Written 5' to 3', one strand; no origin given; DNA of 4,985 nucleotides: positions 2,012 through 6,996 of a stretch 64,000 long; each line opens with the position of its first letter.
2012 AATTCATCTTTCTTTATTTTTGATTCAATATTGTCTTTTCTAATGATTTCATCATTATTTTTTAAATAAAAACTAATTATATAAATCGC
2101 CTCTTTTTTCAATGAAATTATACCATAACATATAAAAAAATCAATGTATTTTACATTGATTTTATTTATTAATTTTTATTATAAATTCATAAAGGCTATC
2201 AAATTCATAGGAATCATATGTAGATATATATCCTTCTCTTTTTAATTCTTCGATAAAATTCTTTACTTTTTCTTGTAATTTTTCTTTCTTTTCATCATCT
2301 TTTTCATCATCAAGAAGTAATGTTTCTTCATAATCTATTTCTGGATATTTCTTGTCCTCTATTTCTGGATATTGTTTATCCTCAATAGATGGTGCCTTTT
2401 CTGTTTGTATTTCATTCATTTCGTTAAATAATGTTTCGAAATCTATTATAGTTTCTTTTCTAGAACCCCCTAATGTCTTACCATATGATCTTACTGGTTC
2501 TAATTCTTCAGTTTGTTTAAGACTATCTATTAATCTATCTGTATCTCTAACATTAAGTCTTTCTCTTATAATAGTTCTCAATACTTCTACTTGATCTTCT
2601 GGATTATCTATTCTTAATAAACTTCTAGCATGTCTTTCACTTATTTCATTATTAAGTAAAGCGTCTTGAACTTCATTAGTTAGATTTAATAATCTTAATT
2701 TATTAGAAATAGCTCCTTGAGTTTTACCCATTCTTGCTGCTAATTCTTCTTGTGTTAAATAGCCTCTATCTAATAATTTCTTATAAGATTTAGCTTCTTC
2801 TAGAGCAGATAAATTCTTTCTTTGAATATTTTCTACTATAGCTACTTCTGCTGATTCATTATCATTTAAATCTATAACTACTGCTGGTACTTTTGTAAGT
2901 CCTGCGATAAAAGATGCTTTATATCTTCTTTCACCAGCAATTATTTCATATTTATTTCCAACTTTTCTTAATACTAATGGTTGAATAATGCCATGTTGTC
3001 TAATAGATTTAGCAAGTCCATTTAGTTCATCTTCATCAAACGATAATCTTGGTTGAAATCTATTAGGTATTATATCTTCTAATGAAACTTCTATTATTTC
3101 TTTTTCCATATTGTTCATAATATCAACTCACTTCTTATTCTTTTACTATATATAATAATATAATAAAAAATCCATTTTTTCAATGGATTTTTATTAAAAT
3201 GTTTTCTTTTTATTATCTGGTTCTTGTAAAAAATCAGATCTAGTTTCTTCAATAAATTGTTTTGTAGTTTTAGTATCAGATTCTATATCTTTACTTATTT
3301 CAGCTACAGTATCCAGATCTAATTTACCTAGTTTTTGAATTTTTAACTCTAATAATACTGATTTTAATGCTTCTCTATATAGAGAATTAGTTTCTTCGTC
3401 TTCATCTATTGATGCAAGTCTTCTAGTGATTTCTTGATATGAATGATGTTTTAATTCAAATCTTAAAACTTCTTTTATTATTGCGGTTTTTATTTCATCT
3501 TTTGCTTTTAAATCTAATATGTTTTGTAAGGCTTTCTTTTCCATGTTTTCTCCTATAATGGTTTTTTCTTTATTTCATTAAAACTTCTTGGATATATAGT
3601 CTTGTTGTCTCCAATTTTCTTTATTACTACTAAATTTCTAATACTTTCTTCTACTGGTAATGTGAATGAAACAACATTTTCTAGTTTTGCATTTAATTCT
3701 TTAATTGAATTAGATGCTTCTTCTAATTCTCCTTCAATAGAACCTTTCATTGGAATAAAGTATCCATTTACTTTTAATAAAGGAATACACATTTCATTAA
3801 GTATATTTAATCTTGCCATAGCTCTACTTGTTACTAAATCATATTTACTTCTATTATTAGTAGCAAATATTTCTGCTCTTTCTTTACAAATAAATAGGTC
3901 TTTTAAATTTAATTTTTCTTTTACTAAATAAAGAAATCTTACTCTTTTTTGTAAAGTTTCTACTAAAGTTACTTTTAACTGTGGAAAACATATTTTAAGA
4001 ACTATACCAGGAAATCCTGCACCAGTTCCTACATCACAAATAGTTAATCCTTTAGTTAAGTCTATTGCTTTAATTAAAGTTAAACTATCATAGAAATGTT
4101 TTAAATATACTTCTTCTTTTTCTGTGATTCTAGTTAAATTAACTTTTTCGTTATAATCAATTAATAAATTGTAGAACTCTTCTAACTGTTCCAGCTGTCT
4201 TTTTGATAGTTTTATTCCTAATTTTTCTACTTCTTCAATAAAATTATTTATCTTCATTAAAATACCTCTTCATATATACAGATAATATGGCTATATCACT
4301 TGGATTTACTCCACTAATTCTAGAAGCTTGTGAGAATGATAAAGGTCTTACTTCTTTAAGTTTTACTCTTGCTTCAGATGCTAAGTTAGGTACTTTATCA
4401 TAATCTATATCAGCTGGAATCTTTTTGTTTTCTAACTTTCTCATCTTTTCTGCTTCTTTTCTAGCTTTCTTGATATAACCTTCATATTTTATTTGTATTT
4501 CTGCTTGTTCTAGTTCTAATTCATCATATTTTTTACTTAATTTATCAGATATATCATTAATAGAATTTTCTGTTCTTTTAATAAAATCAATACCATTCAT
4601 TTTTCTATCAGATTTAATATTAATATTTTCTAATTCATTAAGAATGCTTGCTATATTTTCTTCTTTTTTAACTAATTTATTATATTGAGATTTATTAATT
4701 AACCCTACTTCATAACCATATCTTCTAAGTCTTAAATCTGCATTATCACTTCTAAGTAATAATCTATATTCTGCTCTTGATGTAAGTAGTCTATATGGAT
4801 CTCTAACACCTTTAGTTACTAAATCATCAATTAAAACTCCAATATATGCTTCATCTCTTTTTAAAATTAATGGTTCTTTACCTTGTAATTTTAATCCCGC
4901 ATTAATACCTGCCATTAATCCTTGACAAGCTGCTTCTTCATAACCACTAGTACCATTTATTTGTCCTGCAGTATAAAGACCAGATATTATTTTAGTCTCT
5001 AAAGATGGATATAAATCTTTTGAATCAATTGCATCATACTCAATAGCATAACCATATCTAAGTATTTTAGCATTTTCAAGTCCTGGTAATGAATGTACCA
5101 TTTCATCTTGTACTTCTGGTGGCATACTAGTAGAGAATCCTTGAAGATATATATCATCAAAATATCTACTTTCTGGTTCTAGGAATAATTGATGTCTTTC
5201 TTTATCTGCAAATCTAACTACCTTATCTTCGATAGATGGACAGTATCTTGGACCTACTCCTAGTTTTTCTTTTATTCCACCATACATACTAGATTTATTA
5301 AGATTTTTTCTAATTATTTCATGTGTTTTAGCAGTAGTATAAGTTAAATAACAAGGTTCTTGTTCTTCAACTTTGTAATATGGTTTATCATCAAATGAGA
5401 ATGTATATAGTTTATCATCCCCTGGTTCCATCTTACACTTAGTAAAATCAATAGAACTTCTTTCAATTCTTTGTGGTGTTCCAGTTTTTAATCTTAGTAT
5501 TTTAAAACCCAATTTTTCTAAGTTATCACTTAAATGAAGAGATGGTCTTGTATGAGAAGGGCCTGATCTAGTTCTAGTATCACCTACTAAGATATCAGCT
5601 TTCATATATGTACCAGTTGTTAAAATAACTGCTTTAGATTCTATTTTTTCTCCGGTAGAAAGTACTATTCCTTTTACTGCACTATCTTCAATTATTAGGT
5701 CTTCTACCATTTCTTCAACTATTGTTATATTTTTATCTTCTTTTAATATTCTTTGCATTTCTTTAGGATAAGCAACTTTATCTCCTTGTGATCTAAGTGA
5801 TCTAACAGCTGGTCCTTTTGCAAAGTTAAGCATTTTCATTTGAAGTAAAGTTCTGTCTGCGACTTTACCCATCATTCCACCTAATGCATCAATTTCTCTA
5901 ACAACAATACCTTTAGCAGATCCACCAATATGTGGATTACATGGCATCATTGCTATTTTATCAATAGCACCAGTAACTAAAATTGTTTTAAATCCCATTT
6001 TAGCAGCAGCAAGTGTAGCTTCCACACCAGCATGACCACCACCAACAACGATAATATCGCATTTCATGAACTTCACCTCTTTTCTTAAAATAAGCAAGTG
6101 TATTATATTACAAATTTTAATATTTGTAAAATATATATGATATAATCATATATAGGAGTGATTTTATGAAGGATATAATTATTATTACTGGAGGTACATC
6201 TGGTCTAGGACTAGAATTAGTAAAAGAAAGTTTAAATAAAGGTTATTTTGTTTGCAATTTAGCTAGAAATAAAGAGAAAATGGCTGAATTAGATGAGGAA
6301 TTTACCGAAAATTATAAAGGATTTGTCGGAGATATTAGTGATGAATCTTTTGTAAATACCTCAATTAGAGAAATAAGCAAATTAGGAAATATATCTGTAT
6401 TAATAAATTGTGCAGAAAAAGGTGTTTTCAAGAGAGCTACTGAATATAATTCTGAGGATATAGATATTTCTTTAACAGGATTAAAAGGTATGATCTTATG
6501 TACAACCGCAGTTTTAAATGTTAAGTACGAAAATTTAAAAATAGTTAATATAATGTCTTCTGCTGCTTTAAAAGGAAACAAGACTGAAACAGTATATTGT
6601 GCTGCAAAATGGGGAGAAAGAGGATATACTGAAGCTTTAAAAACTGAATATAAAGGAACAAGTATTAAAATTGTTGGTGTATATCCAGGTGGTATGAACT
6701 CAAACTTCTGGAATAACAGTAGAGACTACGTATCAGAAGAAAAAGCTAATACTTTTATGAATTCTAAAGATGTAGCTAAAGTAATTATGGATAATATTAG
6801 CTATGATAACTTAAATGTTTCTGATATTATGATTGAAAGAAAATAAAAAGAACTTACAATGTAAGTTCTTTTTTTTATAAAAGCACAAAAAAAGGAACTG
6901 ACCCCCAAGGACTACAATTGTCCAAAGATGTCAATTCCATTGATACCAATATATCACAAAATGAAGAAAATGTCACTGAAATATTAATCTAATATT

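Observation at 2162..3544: The only ParB-family gene here is Noc-like, lacks the N-terminal membrane-targeting segment, and has no soj/spo0J partners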

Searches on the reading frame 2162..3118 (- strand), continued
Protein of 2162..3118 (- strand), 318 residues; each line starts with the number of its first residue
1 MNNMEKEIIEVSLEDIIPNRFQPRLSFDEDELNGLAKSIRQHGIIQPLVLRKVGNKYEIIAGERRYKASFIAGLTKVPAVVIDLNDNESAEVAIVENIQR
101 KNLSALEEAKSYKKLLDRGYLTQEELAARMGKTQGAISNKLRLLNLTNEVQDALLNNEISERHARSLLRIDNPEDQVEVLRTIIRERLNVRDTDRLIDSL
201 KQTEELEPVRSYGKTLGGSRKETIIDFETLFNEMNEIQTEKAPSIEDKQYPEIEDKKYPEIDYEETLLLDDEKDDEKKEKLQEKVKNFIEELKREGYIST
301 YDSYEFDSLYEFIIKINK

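Call 15: find_encoding_contigs(protein=window:2162-3118:-, flank=10000, max_places=6)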
Protein window:2162-3118:- (318 aa): 6 contigs read that carry it; 6 places shown.
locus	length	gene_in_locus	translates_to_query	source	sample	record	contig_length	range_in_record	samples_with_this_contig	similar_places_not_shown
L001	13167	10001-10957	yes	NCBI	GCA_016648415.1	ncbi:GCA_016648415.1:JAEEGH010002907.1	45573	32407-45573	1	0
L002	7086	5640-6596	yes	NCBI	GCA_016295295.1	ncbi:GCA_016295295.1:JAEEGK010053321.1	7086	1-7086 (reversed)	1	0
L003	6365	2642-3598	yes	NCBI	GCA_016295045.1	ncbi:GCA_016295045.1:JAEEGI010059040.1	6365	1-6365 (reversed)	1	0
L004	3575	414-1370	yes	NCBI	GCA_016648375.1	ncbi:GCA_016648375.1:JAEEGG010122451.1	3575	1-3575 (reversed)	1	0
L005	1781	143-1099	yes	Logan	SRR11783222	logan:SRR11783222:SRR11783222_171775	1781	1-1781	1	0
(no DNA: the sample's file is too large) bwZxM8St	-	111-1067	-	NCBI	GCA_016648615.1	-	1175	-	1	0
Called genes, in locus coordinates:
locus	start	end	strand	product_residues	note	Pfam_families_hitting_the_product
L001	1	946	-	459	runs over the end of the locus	PF11638:DnaA_N (weak), PF01695:IstB_IS21 (weak), PF00308:Bac_DnaA, PF13173:AAA_14 (weak), PF00004:AAA (weak), PF08299:Bac_DnaA_C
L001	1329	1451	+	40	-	PF00468:Ribosomal_L34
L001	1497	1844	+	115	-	PF00825:Ribonuclease_P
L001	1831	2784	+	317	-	PF02096:60KD_IMP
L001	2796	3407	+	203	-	PF13083:KH_KhpA-B, PF01424:R3H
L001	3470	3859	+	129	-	-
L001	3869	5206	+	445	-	PF10396:TrmE_N, PF00350:Dynamin_N (faint), PF12631:MnmE_helical, PF00009:GTP_EFTU (faint), PF01926:MMR_HSR1, PF02421:FeoB_N, PF04548:AIG1 (weak)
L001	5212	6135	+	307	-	PF01210:NAD_Gly3P_dh_N, PF02558:ApbA, PF03807:F420_oxidored (weak), PF07479:NAD_Gly3P_dh_C, PF20618:GPD_NAD_C_bact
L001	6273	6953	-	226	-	PF00106:adh_short, PF13561:adh_short_C2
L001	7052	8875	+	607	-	PF00890:FAD_binding_2 (faint), PF01134:GIDA, PF12831:FAD_oxidored (weak), PF21680:GIDA_C_1st, PF13932:SAM_GIDA_C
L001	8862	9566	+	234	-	PF02527:GidB, PF13847:Methyltransf_31 (weak)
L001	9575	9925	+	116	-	-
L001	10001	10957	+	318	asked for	PF02195:ParB_N, PF17762:HTH_ParB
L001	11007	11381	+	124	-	PF09148:DUF1934 (weak)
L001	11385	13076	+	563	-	PF03485:Arg_tRNA_synt_N, PF00750:tRNA-synt_1d, PF05746:DALR_1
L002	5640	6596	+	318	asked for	PF02195:ParB_N, PF17762:HTH_ParB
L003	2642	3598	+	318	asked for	PF02195:ParB_N, PF17762:HTH_ParB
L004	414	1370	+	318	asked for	PF02195:ParB_N, PF17762:HTH_ParB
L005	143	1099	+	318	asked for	PF02195:ParB_N, PF17762:HTH_ParB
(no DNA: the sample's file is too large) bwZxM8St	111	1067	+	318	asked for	PF02195:ParB_N, PF17762:HTH_ParB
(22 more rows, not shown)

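Call 16: find_related_loci(query=window:2162-3118:-, collection=genome_contigs, flank=10000)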
Query window:2162-3118:- (318 aa) in genome_contigs; peptide patterns used: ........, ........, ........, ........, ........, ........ (x = any residue, [..] = any of these).
572 stretches matched a pattern; 331 encode a relative of the query (tblastn E <= 1e-3); the best 80 are kept; 80 distinct loci.
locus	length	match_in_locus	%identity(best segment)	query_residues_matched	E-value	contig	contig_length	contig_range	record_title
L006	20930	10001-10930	82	1-318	5e-168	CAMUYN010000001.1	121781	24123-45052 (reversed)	MAG TPA_asm: uncultured Firmicutes bacterium isolate SRR8387721_bin.11_metaWRAP_v1.3_MAG genome assembly, contig: ERZ142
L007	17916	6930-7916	74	1-318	2e-151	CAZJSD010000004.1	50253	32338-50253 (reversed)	MAG TPA_asm: uncultured Muribaculaceae bacterium isolate SRP278969_co1_136 genome assembly, contig: NODE_466_length_5025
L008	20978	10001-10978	75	1-318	6e-149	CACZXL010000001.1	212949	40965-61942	MAG: uncultured Erysipelotrichaceae bacterium isolate RUG13038 genome assembly, contig: RUG13038_asm_1, whole genome sho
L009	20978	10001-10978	68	2-318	4e-132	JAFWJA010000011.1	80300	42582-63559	MAG: Bacilli bacterium isolate RGIG5784 Sheep_Ileum-5__c1027, whole genome shotgun sequence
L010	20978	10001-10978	68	2-318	6e-131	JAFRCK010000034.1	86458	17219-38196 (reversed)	MAG: Bacilli bacterium isolate RGIG2368 Goat_Ileum-3__c209582, whole genome shotgun sequence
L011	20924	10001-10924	67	1-312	7e-129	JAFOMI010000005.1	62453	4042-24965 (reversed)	MAG: Bacilli bacterium isolate RGIG598 Dairy_cattle_Duodenum.Co__c78220, whole genome shotgun sequence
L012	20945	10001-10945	60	1-318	5e-110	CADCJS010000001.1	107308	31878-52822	MAG: uncultured Erysipelotrichaceae bacterium isolate RUG14709 genome assembly, contig: RUG14709_asm_1, whole genome sho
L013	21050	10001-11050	54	1-318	7e-108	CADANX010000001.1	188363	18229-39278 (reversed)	MAG: uncultured Erysipelotrichaceae bacterium isolate RUG13470 genome assembly, contig: RUG13470_asm_1, whole genome sho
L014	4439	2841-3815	59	1-317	2e-107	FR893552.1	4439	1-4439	Clostridium sp. CAG:433 genomic scaffold, scf45, whole genome shotgun sequence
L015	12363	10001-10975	58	1-317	5e-107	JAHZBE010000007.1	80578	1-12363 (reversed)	MAG: bacterium isolate HRGM_Genome_2006 HRGM_Genome_2006_7, whole genome shotgun sequence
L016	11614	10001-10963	59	1-317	2e-105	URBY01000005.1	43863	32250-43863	uncultured Tenericutes bacterium isolate UMGS855 genome assembly, contig: NODE_633_length_43863_cov_6.142645, whole geno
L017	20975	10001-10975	58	1-318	7e-105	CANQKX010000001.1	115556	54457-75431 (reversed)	MAG: uncultured Bacilli bacterium isolate Lapin-016__bin29 genome assembly, contig: Lapin-016__NODE_123_length_115556_co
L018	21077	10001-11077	55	1-318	3e-104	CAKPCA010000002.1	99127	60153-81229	MAG: uncultured Bacilli bacterium isolate REFINED_METABAT215_TOP10_CONTIGS_1500_ASSEMBLY_K77_MERGED__Hadza_MoBio_hadza-I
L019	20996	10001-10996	56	1-316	4e-104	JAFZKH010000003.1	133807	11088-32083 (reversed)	MAG: Bacilli bacterium isolate RGIG7844 Water_buffalos_Reticulum-4__c309594, whole genome shotgun sequence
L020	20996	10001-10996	55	1-316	8e-104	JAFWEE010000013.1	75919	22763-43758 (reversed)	MAG: Bacilli bacterium isolate RGIG5658 Sheep_Duodenum-4__c239640, whole genome shotgun sequence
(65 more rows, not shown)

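Call 47: search_protein_representatives(protein=window:2162-3118:-)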
Query: 318 residues. Proteins with E-value up to 0.001 (for the whole library): 83945; up to 1e-10: 45273; up to 1e-30: 8033. The best 150 are listed.
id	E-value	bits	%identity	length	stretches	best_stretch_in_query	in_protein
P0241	2.3e-125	434.1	72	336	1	1-318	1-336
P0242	4.7e-103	360.8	81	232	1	87-318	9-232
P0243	1.9e-95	335.9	71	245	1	1-236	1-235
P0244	6.8e-95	334.1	63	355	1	1-318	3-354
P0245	6.4e-85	301.3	66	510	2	2-201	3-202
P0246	4.1e-82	292.1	56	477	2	7-208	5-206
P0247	1.3e-79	283.9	55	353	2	1-254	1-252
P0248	3.9e-79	282.3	61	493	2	3-204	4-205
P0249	8.7e-79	281.2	63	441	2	3-209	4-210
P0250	1.8e-78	280.1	69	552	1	2-198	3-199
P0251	4.0e-78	279.0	64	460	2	2-201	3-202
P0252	5.5e-78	278.6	59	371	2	3-210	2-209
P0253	7.8e-78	278.1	60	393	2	2-204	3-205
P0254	1.9e-77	276.8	54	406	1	3-290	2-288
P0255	2.2e-77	276.6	60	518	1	5-263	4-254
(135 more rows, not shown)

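Call 61: predict_structure(alignment_id=A1)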
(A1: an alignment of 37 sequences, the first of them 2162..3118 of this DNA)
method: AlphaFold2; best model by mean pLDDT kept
length: 318 residues; sequences in the alignment: 37
mean_pLDDT: 65.1   pTM: 0.38
mean pLDDT of the five models: 65.1, 64.1, 59.7, 59.4, 59.4
residues with pLDDT >= 90: 0; 70-90: 149; 50-70: 95; < 50: 74
segments of 3 or more residues with pLDDT < 50: 1-6, 21-24, 84-86, 210-226, 234-273
pLDDT, mean of each block of 10 residues (from residue 1): 46 67 56 67 66 70 70 70 53 61 76 74 74 81 87 85 87 86 87 84 59 35 46 46 40 42 34 54 79 77 59 67
secondary structure, 60 per line:
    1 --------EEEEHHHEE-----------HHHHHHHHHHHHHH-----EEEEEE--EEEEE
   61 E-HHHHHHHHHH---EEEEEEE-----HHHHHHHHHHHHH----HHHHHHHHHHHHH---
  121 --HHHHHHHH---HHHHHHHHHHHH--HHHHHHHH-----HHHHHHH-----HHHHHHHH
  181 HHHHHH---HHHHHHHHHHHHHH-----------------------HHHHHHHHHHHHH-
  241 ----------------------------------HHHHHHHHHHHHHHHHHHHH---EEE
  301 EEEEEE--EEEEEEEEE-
elements in order: E9-12 H29-42 E48-53 E56-61 H63-72 E76-82 H88-100 H105-117 H123-130 H134-145 H148-155 H161-167 H173-186 H190-203 H227-239 H275-294 E298-306 E309-317
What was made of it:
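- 2300..2509 (-): Acidic, poorly structured linker (residues 204-273), with a short helix around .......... and YPEIEDK repeats. AlphaFold2 pLDDT is below 50 for residues 210-226 and 234-273, with a helix at 227-239 (call 61).
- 2165..2299 (-): C-terminal domain (residues 274-318), Noc-type, presumably for dimerisation. The model shows one helix plus two strands (call 61).
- On Noc (nucleoid occlusion protein): No helix is predicted there (call 61).
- Tried and rejected: I used it only for domain layout and ran no fold search on it (call 61).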

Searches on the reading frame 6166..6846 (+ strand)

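Call 27: search_protein_families(library=pfam, proteins=[window:6166-6846:+], max_evalue=0.01)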
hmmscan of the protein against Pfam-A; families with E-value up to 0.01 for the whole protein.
window:6166-6846:+ (226 aa): 5 families
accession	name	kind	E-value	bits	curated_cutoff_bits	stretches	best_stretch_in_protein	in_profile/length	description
PF00106.31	adh_short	-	1.8e-33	116.1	26.6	1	4-186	2-191/195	short chain dehydrogenase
PF13561.12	adh_short_C2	-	3.8e-14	53.3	27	1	12-187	6-186/236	Enoyl-(Acyl carrier protein) reductase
PF08659.16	KR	-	3.5e-05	24.2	22.6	1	5-148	3-153/180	KR domain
PF01370.27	Epimerase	-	0.00016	21.6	20.9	1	5-114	1-103/240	NAD dependent epimerase/dehydratase family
PF13460.12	NAD_binding_10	-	0.00066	20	27.2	1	9-208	1-178/184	NAD(P)H-binding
